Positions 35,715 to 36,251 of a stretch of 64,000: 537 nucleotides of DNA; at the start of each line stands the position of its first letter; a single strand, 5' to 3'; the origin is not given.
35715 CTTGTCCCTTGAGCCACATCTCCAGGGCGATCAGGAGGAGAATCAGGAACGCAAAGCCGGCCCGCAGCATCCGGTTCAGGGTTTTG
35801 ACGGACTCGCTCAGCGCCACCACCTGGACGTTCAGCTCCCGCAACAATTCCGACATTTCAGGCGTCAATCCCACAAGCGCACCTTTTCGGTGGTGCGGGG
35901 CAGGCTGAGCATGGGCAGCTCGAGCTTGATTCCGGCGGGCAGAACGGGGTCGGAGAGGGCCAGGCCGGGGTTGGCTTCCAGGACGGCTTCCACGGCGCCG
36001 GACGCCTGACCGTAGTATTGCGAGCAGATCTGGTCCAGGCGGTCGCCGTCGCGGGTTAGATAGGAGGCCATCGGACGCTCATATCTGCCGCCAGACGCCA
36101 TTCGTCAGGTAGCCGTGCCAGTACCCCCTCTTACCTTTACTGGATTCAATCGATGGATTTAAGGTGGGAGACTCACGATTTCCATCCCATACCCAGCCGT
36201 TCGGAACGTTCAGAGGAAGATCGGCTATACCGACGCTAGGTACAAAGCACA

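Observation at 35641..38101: Five overlapping genes: a P2-like tail-X/holin pair coupled to cadherin-like, five-repeat and DUF6527-like proteins, with no other phage genes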

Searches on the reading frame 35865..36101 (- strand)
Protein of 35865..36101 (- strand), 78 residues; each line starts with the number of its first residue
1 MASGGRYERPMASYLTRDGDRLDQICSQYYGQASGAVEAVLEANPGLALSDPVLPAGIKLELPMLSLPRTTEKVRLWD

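Call 3: search_protein_families(library=pfam, proteins=[window:35865-36101:-], max_evalue=1)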
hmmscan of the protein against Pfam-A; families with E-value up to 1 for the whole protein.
window:35865-36101:- (78 aa): 1 family
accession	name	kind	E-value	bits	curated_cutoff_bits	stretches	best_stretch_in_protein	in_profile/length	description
PF05489.18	Phage_tail_X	-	3.6e-21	75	22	1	16-69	5-58/60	Phage Tail Protein X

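Call 4: search_protein_families(library=phrogs, proteins=[window:35865-36101:-], max_evalue=0.1)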
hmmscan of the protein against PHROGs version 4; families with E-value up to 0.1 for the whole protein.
window:35865-36101:- (78 aa): 1 family
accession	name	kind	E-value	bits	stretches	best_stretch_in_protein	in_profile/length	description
phrog_46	-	tail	4.4e-25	89.2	1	9-78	5-74/130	baseplate hub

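Call 9: find_encoding_contigs(protein=window:35865-36101:-, flank=10000, max_places=6)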
Protein window:35865-36101:- (78 aa): no gene with exactly this product is on record in the collection.

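Call 17: find_related_loci(query=window:35865-36101:-, collection=viral_contigs, flank=10000)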
Query window:35865-36101:- (78 aa) in viral_contigs; peptide patterns used: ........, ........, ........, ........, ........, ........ (x = any residue, [..] = any of these).
600 stretches matched a pattern (row limit reached: there are more); 567 encode a relative of the query (tblastn E <= 1e-3); the best 80 are kept; 80 distinct loci.
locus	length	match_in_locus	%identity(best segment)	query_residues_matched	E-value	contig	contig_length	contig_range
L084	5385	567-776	57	9-78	6e-22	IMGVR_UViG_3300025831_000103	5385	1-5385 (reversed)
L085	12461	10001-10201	63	12-78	3e-21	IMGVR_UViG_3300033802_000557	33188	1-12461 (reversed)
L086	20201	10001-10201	55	12-78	5e-20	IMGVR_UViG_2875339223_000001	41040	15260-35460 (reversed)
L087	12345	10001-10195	59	14-78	1e-19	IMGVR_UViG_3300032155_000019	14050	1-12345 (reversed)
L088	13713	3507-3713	58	12-78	3e-19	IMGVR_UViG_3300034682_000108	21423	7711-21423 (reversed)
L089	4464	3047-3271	53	3-78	3e-19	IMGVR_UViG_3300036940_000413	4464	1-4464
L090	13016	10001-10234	50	2-78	3e-19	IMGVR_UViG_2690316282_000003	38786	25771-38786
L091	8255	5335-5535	55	11-77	1e-18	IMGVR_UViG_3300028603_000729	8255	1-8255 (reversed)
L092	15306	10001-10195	57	14-78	2e-18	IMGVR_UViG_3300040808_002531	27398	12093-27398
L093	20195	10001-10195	57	14-78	2e-18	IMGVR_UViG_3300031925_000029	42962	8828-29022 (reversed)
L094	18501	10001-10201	49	11-77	3e-18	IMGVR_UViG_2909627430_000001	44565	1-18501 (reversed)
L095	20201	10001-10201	55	13-78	6e-18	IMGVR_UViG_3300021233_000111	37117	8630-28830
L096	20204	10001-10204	47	11-78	2e-17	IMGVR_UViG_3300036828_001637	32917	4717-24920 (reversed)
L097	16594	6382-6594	47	7-78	3e-17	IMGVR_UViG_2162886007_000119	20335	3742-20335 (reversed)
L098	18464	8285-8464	55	19-78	3e-17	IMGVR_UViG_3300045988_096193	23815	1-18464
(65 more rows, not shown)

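Call 27: search_protein_families(library=padloc, proteins=[window:35865-36101:-], max_evalue=1)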
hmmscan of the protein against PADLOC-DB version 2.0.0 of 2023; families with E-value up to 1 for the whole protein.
window:35865-36101:- (78 aa): 0 families

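Call 28: search_protein_families(library=ncbifam, proteins=[window:35865-36101:-], max_evalue=0.1)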
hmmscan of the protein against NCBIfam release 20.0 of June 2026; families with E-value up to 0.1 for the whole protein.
window:35865-36101:- (78 aa): 1 family
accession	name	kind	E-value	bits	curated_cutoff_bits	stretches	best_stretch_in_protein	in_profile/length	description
NF008399.0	PRK11198.1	equivalog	0.014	15.8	134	1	14-63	98-146/149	peptidoglycan-binding protein LysM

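Call 69: find_homologous_proteins(query=window:35865-36071:-, max_evalue=1e-10)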
Query window:35865-36071:- (68 aa): 30 proteins with E <= 1e-10 among 31 candidates.
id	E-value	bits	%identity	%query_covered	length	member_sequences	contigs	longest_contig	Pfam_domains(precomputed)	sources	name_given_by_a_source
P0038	8.7e-37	141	99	100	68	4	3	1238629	PF05489.19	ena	-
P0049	4.6e-27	110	78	100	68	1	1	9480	PF05489.19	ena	-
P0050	4.4e-19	85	62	100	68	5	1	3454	PF05489.19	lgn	-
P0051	8.0e-19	84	64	100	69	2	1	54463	PF05489.19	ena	-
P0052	4.2e-18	82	64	100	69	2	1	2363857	PF05489.19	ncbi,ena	-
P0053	8.2e-18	81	64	100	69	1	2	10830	PF05489.19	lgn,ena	-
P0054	6.1e-17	78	63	100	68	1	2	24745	PF05489.19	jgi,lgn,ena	-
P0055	6.6e-17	78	57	100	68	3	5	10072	PF05489.19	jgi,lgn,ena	-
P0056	1.2e-16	77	61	100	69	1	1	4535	PF05489.19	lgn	-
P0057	1.3e-16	77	62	100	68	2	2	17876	PF05489.19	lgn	-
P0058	1.4e-16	77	60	100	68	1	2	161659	PF05489.19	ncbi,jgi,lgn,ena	-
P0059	4.3e-16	76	59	97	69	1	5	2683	PF05489.19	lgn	-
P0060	5.1e-16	75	61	99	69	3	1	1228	PF05489.19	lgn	-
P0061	1.9e-15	74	59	100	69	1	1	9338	PF05489.19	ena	-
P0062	3.1e-15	73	59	100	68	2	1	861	PF05489.19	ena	-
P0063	3.7e-15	73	58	100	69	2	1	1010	PF05489.19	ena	-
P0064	1.1e-14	71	56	100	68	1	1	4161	PF05489.19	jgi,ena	-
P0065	2.7e-14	70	59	96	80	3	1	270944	PF05489.19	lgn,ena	-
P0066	3.9e-14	70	57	100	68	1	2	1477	PF05489.19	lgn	-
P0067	4.0e-14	69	57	99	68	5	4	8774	PF05489.19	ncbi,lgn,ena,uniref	ncbi:tail protein X [Mycolicibacterium sp.]|uniref:tail protein X n=1 Tax=Mycolicibacterium sp. TaxI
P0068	4.2e-14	69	57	100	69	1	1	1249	PF05489.19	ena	-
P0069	8.7e-14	68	59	96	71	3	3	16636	PF05489.19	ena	-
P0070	1.0e-13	68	60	96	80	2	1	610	PF05489.19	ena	-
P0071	1.3e-13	68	57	99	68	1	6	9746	PF05489.19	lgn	-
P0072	1.4e-13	68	60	96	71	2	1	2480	PF05489.19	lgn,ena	-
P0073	9.4e-13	65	54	100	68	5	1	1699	PF05489.19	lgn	-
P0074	1.0e-12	65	54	100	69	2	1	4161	PF05489.19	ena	-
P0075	4.8e-12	63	53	96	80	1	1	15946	PF05489.19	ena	-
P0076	4.8e-12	63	56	100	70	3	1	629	PF05489.19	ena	-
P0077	8.0e-11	59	52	93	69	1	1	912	PF05489.19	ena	-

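Call 70: find_encoding_contigs(protein=P0049, flank=10000, max_places=2)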
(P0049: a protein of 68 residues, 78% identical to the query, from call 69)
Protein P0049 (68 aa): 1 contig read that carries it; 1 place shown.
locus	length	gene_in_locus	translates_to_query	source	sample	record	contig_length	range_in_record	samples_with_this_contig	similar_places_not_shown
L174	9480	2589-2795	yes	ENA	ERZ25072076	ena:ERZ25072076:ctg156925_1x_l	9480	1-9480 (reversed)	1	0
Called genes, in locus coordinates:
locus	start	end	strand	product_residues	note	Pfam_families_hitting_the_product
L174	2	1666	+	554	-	?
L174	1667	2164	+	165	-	-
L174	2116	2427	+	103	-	-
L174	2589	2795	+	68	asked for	PF05489:Phage_tail_X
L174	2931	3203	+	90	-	-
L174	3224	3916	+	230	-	PF05954:Phage_GPD, PF24032:YQBQ (weak)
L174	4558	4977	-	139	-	PF05199:GMC_oxred_C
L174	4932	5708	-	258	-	PF00732:GMC_oxred_N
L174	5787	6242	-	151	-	-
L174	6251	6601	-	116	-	PF04030:ALO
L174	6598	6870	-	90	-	PF04030:ALO (weak)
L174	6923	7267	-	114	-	PF01565:FAD_binding_4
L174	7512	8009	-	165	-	PF14031:D-ser_dehydrat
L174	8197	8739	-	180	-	PF01168:Ala_racemase_N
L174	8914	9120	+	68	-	-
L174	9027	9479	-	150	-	?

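Call 71: find_encoding_contigs(protein=P0052, flank=10000, max_places=2)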
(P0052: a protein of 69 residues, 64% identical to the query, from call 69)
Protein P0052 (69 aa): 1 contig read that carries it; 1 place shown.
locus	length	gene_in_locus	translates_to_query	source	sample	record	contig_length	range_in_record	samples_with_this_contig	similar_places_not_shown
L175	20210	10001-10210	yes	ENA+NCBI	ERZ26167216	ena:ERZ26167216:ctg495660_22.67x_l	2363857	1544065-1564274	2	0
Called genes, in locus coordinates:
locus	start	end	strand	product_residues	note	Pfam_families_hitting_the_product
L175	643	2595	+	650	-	PF13620:CarboxypepD_reg, PF13715:CarbopepD_reg_2, PF25183:OMP_b-brl_4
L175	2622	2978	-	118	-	PF13683:rve_3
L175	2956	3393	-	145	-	PF13276:HTH_21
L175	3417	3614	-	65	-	PF01527:HTH_Tnp_1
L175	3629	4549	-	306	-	PF00665:rve, PF13683:rve_3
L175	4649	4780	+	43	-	-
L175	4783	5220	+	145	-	-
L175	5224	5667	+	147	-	PF07030:Phage_Mu_Gp36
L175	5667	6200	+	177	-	-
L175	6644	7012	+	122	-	-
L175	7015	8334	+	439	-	-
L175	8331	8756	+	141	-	-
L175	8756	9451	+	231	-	PF04717:Phage_base_V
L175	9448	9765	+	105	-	PF04965:GPW_gp25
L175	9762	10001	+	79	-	PF26776:Baseplate_J_N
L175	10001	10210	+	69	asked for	PF05489:Phage_tail_X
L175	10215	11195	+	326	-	PF05954:Phage_GPD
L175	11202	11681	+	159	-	PF25183:OMP_b-brl_4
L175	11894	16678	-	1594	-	PF13442:Cytochrome_CBB3 (faint), PF13243:SQHop_cyclase_C, PF02985:HEAT (faint), PF13646:HEAT_2 (weak)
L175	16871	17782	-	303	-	PF04909:Amidohydro_2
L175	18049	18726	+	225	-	PF01370:Epimerase (weak), PF04321:RmlD_sub_bind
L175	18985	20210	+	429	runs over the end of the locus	PF00155:Aminotran_1_2 (weak), PF01041:DegT_DnrJ_EryC1, PF01053:Cys_Met_Meta_PP, PF01212:Beta_elim_lyase (faint)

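Call 80: search_solved_structures(query=window:35865-36071:-, max_evalue=1, show_alignments=1)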
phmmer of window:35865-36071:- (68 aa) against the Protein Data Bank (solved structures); distinct sequences matched with E-value up to 1: 4.
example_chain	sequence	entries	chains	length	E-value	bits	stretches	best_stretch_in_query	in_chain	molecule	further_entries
2ltf_A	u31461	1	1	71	4.9e-14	54.9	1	7-68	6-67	Tail protein X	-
6u5b_6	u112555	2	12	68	4.8e-12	48.6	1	5-68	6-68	Glue PA0627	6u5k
7pvc_A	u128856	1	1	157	0.67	13.5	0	4-52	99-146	Potassium binding protein Kbp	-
8zex_A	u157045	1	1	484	0.96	13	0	4-61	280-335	HaloKbp1a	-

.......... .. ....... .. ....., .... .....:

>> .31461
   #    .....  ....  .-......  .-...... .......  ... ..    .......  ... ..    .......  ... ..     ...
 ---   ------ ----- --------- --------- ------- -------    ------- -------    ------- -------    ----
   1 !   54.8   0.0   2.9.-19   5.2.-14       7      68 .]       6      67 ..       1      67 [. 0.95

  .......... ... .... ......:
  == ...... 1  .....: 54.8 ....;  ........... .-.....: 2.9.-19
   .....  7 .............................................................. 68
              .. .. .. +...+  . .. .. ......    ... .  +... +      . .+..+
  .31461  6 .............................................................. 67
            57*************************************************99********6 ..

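Call 105: search_protein_families(library=phrogs, proteins=[L174:2-1666:+, L174:1667-2164:+, L174:2116-2427:+, L174:2786-3019:+, L174:3224-3916:+, L175:7015-8334:+, L175:6644-7012:+, L175:8331-8756:+], max_evalue=0.001)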
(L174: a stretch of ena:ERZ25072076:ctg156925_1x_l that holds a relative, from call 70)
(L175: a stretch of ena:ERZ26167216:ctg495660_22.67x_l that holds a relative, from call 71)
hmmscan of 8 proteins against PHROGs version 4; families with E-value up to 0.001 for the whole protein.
L174:2-1666:+ (554 aa): 23 families
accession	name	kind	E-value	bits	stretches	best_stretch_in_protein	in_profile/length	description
phrog_28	-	tail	7.5e-63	214.6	1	1-543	284-751/1228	tail length tape measure protein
phrog_991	-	tail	6.2e-28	98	1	49-427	347-729/1966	tail length tape measure protein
phrog_1272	-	tail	5.7e-25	88.3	1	105-416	361-706/1606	tail length tape measure protein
phrog_58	-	tail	5.3e-23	82.4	1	62-448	367-685/1544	tail length tape measure protein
phrog_5690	-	unknown function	1.2e-19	71.5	1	279-407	489-620/907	-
phrog_1533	-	tail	3.6e-19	68.9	1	107-393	353-640/1688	tail length tape measure protein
phrog_4200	-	tail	1.8e-18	67.4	1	204-427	23-267/732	tail length tape measure protein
phrog_4704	-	tail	2.1e-14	54.1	1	99-336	311-557/625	tail length tape measure protein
phrog_1293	-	tail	1.7e-13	50.3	1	105-358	294-544/1424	tail length tape measure protein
phrog_5218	-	unknown function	1.5e-11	44.2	1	105-385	329-659/1599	-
phrog_9696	-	tail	4.8e-11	42.1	1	103-181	177-254/1415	tail length tape measure protein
phrog_167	-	tail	1.6e-07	30.4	1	82-422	365-702/1555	tail length tape measure protein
phrog_17727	-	tail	4.5e-07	30.2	1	223-398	81-247/443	tail length tape measure protein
phrog_32669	-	unknown function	5.8e-07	28.7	1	319-429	670-778/1054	-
phrog_38390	-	tail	1e-06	28.1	1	106-176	159-228/1029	tail length tape measure protein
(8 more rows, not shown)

L174:1667-2164:+ (165 aa): 2 families
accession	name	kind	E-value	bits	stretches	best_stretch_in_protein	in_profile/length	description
phrog_76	-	tail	5.8e-07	30.5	1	1-39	29-67/272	tail protein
phrog_4094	-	unknown function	0.00012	22.6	1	7-39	158-190/281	-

L174:2116-2427:+ (103 aa): 0 families

L174:2786-3019:+ (77 aa): 0 families

L174:3224-3916:+ (230 aa): 4 families
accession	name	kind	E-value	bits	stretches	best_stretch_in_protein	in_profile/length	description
phrog_52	-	tail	1.5e-67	230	1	4-226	289-512/677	tail protein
phrog_12925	-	tail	1.2e-27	98.1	2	139-227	127-217/227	tail protein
phrog_20686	-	unknown function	1e-08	36.5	1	153-226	29-102/135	-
phrog_400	-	tail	1.2e-05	25.4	1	153-224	263-334/654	tail protein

L175:7015-8334:+ (439 aa): 0 families

L175:6644-7012:+ (122 aa): 0 families

L175:8331-8756:+ (141 aa): 0 families
